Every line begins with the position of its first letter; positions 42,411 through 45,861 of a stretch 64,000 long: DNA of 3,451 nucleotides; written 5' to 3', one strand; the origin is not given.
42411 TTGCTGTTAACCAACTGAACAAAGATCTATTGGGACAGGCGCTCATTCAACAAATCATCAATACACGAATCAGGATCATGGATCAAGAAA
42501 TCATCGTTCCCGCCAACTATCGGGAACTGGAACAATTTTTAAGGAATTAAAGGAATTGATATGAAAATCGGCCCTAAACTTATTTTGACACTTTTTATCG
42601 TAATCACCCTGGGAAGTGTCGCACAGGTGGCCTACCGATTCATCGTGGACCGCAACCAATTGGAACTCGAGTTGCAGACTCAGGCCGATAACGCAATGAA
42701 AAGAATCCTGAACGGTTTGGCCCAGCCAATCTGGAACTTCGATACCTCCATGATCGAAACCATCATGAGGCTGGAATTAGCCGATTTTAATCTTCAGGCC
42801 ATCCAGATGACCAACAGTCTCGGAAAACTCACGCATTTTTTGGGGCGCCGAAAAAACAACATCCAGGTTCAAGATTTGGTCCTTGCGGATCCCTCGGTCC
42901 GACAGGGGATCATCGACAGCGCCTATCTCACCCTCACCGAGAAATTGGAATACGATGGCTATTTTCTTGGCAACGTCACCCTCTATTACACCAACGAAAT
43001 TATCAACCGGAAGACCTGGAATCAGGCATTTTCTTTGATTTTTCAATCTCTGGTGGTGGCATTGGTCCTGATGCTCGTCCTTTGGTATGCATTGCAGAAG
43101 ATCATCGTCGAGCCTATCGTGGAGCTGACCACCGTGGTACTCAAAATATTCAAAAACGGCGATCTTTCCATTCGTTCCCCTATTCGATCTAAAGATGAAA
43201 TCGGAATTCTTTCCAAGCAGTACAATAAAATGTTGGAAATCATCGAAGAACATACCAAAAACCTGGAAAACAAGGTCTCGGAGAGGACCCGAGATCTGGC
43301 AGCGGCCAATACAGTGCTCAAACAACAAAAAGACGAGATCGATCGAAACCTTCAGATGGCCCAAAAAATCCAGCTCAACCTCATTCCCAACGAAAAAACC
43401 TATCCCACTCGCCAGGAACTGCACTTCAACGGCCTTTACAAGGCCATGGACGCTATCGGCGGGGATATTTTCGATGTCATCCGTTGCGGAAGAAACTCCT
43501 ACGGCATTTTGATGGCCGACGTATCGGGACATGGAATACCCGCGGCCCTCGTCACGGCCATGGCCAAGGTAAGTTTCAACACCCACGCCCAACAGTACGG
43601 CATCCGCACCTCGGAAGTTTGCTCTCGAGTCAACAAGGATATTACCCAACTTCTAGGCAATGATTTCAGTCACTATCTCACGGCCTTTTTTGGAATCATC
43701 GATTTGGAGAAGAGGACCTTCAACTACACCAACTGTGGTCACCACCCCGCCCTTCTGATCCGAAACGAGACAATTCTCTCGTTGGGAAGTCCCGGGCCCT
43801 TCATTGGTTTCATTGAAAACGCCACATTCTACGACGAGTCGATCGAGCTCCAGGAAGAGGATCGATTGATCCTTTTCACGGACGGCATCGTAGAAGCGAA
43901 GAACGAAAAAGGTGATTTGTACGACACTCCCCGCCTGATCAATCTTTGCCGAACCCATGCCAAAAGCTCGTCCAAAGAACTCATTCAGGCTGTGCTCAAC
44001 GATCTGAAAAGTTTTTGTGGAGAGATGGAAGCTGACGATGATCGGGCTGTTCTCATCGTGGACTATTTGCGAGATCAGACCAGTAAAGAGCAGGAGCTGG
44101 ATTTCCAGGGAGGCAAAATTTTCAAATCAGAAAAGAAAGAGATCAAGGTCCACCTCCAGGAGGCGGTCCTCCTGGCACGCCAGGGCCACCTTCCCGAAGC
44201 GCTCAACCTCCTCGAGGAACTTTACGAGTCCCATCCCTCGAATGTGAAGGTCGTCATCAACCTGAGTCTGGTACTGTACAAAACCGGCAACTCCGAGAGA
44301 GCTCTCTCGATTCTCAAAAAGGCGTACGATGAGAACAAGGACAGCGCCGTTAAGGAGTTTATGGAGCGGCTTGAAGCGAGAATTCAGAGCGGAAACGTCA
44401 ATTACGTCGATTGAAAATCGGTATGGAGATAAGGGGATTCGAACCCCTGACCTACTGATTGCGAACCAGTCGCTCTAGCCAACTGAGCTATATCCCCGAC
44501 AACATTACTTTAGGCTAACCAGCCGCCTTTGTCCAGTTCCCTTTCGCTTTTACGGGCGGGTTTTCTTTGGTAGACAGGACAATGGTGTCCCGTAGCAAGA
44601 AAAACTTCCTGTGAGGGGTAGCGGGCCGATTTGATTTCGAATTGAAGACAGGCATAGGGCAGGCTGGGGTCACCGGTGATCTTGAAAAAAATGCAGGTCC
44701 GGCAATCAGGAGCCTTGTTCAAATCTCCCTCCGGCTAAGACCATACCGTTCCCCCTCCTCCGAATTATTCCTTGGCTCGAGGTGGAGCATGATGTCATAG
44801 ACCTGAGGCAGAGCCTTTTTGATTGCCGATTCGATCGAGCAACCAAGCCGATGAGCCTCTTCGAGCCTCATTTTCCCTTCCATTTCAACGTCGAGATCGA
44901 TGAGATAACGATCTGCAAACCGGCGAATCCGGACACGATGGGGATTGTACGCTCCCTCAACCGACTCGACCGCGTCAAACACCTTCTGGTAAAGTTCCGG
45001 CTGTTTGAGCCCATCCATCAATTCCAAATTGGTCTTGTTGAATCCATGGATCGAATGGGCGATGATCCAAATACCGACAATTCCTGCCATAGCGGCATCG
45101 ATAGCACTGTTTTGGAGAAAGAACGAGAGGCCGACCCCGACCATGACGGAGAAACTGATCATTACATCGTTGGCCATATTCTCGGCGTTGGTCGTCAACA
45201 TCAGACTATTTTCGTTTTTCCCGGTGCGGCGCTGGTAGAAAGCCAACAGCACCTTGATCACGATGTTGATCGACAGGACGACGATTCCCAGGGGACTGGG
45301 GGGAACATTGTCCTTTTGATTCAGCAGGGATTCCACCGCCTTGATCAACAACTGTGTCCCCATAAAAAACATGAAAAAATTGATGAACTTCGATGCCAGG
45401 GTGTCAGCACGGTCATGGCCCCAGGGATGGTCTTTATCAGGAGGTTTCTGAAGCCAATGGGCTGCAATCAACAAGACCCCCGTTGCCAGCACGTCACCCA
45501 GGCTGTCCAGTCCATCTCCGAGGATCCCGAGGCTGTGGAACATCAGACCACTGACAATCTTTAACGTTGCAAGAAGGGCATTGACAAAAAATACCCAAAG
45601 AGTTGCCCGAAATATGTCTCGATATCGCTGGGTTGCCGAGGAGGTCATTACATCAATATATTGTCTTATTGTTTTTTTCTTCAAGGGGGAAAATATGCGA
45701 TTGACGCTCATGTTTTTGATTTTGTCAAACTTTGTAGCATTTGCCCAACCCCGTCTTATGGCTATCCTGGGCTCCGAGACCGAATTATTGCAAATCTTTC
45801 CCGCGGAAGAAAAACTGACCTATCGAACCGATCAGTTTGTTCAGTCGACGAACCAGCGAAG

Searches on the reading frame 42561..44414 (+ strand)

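Call 85: search_protein_families(library=pfam, proteins=[window:42561-44414:+], max_evalue=0.00001)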
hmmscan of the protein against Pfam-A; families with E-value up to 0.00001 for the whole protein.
window:42561-44414:+ (617 aa): 4 families
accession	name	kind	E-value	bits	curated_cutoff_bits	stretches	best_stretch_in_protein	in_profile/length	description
PF07228.17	SpoIIE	-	4.3e-46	157.7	25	1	312-501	3-190/192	Stage II sporulation protein E (SpoIIE)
PF14559.12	TPR_19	-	7.7e-08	33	25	1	539-604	2-68/68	Tetratricopeptide repeat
PF13432.12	TPR_16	-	1.1e-06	29.4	32.7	1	532-595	1-64/65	Tetratricopeptide repeat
PF00672.30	HAMP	-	4.2e-06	27.4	25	0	181-228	5-51/53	HAMP domain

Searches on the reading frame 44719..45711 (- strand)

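Call 57: search_protein_families(library=pfam, proteins=[window:44719-45711:-], max_evalue=0.001)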
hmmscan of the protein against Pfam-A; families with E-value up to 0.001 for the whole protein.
window:44719-45711:- (330 aa): 2 families
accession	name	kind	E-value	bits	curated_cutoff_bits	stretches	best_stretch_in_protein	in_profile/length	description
PF01545.26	Cation_efflux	-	1.5e-37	129.7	26.6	1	40-231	4-197/198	Cation efflux family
PF16916.11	ZT_dimer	-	1.7e-18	66.8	26.7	1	238-313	3-77/78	Dimerisation domain of Zinc Transporter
